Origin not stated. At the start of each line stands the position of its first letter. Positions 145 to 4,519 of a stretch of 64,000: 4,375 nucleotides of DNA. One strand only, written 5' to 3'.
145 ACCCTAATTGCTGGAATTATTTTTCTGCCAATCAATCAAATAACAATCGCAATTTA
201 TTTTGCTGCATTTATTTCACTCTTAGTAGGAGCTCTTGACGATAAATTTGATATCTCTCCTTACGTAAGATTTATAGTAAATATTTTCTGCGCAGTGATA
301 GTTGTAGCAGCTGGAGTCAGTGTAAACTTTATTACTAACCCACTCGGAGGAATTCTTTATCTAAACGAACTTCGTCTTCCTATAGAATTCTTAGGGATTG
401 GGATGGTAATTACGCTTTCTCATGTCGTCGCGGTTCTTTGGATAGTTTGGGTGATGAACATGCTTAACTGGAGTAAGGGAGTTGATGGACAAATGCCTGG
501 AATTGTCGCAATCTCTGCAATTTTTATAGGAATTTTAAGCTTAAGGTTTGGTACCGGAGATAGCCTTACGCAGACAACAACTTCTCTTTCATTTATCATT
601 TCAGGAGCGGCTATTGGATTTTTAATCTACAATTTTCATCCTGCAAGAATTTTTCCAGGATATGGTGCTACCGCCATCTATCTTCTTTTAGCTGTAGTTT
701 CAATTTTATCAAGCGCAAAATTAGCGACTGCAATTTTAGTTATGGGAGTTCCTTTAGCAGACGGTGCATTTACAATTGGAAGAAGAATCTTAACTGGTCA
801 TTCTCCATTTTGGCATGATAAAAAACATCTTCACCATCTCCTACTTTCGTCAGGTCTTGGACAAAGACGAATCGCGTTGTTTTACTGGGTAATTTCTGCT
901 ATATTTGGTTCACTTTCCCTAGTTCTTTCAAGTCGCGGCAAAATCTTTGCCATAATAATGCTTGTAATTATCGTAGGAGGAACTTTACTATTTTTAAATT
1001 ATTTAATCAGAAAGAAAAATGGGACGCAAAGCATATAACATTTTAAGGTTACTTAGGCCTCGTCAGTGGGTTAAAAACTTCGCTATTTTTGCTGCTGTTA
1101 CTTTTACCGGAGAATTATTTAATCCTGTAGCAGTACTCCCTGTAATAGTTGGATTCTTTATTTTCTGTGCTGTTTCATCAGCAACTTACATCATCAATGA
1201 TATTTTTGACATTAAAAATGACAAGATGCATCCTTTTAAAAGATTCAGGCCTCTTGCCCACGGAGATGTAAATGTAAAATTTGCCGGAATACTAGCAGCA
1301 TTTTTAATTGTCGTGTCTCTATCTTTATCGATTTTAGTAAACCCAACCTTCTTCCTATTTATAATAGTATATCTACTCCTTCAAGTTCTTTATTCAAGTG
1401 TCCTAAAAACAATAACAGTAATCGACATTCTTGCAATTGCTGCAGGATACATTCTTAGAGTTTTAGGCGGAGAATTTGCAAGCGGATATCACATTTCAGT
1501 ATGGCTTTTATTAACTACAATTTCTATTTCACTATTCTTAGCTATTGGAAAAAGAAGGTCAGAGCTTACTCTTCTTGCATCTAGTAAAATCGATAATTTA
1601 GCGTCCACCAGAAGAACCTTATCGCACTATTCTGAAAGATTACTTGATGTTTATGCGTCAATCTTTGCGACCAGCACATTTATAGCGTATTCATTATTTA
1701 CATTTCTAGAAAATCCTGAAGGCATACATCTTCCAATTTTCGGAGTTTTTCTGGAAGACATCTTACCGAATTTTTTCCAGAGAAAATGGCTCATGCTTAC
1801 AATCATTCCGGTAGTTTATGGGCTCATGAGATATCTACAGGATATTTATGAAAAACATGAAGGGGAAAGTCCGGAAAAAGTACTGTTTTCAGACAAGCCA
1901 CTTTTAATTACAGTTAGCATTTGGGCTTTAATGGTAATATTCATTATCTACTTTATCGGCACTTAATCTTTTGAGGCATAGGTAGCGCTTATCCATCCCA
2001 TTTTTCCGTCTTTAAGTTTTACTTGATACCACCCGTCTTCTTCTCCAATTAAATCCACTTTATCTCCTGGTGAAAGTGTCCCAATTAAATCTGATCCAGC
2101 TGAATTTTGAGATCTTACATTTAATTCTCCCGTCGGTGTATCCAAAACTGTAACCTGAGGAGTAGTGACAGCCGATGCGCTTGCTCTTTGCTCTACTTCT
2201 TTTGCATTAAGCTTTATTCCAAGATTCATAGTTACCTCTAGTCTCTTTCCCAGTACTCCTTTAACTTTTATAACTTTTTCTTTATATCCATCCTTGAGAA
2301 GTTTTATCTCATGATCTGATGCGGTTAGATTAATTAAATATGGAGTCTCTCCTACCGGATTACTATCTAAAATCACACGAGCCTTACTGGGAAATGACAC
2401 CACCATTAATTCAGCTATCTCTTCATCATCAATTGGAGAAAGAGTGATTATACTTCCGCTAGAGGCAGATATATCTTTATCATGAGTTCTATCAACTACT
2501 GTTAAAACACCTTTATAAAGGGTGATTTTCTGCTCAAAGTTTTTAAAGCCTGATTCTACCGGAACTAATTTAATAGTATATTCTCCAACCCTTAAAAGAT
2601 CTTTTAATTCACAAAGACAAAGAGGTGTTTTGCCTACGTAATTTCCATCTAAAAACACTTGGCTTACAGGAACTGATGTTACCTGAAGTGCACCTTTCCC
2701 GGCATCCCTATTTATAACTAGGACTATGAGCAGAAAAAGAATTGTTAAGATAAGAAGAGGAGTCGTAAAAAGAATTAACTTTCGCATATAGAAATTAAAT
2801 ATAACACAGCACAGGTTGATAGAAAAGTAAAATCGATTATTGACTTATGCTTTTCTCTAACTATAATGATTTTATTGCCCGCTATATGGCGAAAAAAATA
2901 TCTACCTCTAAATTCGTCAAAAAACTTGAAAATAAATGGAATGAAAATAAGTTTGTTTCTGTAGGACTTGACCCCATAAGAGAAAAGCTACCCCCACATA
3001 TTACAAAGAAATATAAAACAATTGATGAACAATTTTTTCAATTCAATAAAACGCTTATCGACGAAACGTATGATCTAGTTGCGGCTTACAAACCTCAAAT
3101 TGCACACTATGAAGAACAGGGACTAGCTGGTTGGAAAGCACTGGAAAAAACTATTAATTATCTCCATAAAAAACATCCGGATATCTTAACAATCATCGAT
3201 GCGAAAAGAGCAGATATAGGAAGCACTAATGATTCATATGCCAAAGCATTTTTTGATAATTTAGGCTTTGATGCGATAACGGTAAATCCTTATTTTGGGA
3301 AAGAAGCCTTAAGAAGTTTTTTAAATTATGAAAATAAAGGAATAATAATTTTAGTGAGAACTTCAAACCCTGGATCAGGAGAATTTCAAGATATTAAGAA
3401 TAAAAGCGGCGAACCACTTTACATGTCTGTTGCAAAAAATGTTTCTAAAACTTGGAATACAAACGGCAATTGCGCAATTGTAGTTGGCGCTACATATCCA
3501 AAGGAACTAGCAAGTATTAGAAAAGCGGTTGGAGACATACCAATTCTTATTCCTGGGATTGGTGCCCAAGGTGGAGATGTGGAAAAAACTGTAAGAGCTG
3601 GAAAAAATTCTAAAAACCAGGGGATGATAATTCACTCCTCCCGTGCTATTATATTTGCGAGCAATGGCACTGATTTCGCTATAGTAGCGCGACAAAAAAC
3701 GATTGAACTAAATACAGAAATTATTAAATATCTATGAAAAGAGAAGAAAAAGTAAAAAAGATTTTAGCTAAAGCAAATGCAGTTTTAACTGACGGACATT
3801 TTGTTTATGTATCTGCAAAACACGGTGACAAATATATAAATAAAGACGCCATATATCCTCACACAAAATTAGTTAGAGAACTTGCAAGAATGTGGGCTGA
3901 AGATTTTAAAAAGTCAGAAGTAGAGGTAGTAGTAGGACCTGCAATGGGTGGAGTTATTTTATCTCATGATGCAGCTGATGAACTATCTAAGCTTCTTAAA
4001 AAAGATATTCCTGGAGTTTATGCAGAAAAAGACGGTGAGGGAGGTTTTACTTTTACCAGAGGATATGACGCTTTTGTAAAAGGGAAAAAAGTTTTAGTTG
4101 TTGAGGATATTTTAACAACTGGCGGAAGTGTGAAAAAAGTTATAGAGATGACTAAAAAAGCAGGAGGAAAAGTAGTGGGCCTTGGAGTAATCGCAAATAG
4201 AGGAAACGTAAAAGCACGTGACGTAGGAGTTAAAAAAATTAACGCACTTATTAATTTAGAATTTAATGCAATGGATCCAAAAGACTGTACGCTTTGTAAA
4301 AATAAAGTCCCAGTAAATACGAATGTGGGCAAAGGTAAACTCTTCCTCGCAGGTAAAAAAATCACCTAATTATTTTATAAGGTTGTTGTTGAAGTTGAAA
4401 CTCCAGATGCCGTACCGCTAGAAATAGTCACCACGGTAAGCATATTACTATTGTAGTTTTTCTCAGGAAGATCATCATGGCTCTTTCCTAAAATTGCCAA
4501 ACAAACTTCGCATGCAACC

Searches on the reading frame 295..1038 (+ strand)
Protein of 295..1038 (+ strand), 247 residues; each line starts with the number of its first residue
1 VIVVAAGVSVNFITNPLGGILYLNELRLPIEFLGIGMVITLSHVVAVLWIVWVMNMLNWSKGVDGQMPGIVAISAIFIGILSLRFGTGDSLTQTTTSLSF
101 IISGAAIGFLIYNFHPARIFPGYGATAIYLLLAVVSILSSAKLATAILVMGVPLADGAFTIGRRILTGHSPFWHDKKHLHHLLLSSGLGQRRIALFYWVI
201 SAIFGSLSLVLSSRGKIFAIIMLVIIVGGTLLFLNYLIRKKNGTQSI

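Call 10: search_protein_families(library=pfam, proteins=[window:295-1038:+], max_evalue=0.001)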
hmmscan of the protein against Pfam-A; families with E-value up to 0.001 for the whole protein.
window:295-1038:+ (247 aa): 1 family
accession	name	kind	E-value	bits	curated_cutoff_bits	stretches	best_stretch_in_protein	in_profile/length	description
PF00953.26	Glycos_transf_4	-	2.5e-15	57.3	27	1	21-139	45-159/160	Glycosyl transferase family 4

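Call 94: search_protein_families(library=ncbifam, proteins=[window:295-1038:+], max_evalue=0.001)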
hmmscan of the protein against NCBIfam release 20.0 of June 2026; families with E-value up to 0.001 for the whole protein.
window:295-1038:+ (247 aa): 3 families
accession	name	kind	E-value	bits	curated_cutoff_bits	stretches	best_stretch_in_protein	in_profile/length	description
TIGR02380.1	ECA_wecA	exception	3e-15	56.2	326.05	1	17-237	116-330/346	UDP-N-acetylglucosamine--undecaprenyl-phosphate N-acetylglucosaminephosphotransferase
NF053644.1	MraY_archaea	equivalog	4.6e-12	45.9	450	1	41-208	181-339/340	pseudomurein biosynthesis MraY family phospho-N-acetylmuramoyl-pentapeptide-transferase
TIGR00445.1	mraY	equivalog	3.3e-05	23.5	192.05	1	41-209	136-315/321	phospho-N-acetylmuramoyl-pentapeptide-transferase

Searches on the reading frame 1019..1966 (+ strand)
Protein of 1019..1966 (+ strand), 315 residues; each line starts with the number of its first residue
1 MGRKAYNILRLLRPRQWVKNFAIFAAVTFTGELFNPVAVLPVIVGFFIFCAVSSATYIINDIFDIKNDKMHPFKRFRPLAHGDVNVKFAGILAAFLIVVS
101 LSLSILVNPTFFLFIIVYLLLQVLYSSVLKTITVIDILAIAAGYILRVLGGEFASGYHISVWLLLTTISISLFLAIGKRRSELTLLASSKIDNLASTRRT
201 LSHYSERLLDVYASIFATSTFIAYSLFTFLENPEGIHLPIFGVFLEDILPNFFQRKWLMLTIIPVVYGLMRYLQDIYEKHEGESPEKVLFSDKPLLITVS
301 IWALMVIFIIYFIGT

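Call 93: search_protein_families(library=pfam, proteins=[window:1019-1966:+], max_evalue=0.01)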
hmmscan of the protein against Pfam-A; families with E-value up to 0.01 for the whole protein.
window:1019-1966:+ (315 aa): 1 family
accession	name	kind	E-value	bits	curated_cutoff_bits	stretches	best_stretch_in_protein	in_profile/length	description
PF01040.23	UbiA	-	1.5e-21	77.3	34.2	1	25-177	8-158/250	UbiA prenyltransferase family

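Call 94: search_protein_families(library=ncbifam, proteins=[window:1019-1966:+], max_evalue=0.001)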
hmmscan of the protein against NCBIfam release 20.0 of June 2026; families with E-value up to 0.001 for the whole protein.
window:1019-1966:+ (315 aa): 18 families
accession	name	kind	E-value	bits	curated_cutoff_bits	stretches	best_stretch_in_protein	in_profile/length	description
NF008977.0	PRK12324.1-2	equivalog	7.9e-68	229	234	1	5-311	2-288/297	decaprenyl-phosphate phosphoribosyltransferase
NF008978.0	PRK12324.1-4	equivalog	2.2e-65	220.8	207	1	6-312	33-321/322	decaprenyl-phosphate phosphoribosyltransferase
NF006088.0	PRK08238.1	equivalog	1.5e-49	168.9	351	1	6-195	193-382/482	UbiA family prenyltransferase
NF008976.0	PRK12324.1-1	equivalog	9.9e-46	156.5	474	1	7-311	20-304/306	decaprenyl-phosphate phosphoribosyltransferase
NF009523.0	PRK12884.1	equivalog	6.6e-16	58.3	269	1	4-166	3-161/279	prenyltransferase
TIGR01474.1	ubiA_proteo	equivalog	9.3e-10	38.4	275.45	1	23-145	27-145/282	4-hydroxybenzoate octaprenyltransferase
TIGR01473.1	cyoE_ctaB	equivalog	1.8e-09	37.8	210.3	1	9-168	4-167/281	heme o synthase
TIGR01475.1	ubiA_other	subfamily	5.5e-09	35.9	180.8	1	28-173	21-170/282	UbiA-like polyprenyltransferase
NF009521.0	PRK12882.1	equivalog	9e-08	31.7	296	1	20-144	16-141/280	geranylgeranylglycerol-phosphate geranylgeranyltransferase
NF009514.0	PRK12873.1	equivalog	1.1e-06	28.2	246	1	42-108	52-115/297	4-hydroxybenzoate polyprenyltransferase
NF009522.0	PRK12883.1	equivalog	1.3e-06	28.1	353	1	44-144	41-139/279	geranylgeranylglycerol-phosphate geranylgeranyltransferase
NF035940.1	prenyl_rel_EboC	equivalog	4.5e-06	26.3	250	1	9-139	3-136/292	UbiA-like protein EboC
NF005742.0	PRK07566.1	equivalog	4.5e-06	26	313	1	7-145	30-172/315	chlorophyll synthase ChlG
NF009516.0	PRK12875.1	equivalog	4.8e-05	22.6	205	1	8-139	20-156/292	prenyltransferase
NF009517.0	PRK12876.1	equivalog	5.6e-05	22.7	419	1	33-153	40-159/300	prenyltransferase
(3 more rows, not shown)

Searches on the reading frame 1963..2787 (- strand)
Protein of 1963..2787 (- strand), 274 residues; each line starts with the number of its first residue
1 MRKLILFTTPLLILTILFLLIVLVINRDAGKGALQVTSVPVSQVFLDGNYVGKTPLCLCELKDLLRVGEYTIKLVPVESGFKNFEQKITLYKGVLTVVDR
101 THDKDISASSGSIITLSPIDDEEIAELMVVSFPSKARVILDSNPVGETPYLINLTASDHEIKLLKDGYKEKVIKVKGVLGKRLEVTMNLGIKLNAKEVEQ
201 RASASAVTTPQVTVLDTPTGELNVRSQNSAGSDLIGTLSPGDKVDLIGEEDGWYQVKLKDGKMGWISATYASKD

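Call 94: search_protein_families(library=ncbifam, proteins=[window:1963-2787:-], max_evalue=0.001)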
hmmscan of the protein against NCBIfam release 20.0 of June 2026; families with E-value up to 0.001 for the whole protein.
window:1963-2787:- (274 aa): 6 families
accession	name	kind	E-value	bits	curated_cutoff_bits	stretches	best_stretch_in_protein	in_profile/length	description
NF040677.1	wall_bind_EntC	exception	2.2e-07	30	770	1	219-271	30-82/422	cell wall-binding protein EntC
TIGR04211.1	SH3_and_anchor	equivalog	2.4e-07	30.5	65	1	222-273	8-60/198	TIGR04211 family SH3 domain-containing protein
NF040670.1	wall_bind_EntA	exception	4.2e-06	26.4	560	1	219-271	30-81/291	cell wall-binding protein EntA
NF040675.1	wall_bind_EntD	exception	4.8e-06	26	590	1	219-271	30-81/310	cell wall-binding protein EntD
NF040678.1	EntFM_CwpFM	equivalog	6e-06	25.5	720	1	210-270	215-272/430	enterotoxin EntFM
NF047815.1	LIC10124_lipo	equivalog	7.6e-06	24.7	650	0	120-179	265-325/516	LIC10124 family lipoprotein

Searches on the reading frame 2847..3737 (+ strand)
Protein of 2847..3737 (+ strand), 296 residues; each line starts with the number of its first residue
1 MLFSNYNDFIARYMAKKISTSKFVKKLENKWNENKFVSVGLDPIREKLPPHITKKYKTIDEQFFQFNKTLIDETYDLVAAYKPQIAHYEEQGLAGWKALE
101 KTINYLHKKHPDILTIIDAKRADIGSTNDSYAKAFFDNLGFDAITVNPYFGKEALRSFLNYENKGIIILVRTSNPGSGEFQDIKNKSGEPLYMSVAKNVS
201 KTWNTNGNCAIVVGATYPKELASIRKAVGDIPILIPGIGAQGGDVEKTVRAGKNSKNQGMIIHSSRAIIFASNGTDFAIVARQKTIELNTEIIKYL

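Call 7: search_protein_families(library=pfam, proteins=[window:2847-3737:+], max_evalue=0.01)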
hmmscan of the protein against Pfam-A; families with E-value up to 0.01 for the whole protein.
window:2847-3737:+ (296 aa): 1 family
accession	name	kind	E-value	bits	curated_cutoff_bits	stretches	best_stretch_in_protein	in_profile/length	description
PF00215.30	OMPdecase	-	4.4e-28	99.1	27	1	69-273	17-213/221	Orotidine 5'-phosphate decarboxylase / HUMPS family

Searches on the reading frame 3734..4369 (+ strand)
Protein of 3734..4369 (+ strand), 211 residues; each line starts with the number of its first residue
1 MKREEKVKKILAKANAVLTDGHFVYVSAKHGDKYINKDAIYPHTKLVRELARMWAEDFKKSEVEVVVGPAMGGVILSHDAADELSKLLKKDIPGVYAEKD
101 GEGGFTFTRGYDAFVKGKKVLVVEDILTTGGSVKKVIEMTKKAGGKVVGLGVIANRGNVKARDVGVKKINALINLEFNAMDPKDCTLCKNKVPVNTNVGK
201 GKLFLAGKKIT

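Call 7: search_protein_families(library=pfam, proteins=[window:3734-4369:+], max_evalue=0.01)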
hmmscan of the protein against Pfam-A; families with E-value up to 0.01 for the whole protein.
window:3734-4369:+ (211 aa): 1 family
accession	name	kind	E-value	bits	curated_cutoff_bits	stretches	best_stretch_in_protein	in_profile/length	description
PF00156.33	Pribosyltran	-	2.9e-17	62.9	26.3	1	38-163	3-133/158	Phosphoribosyl transferase domain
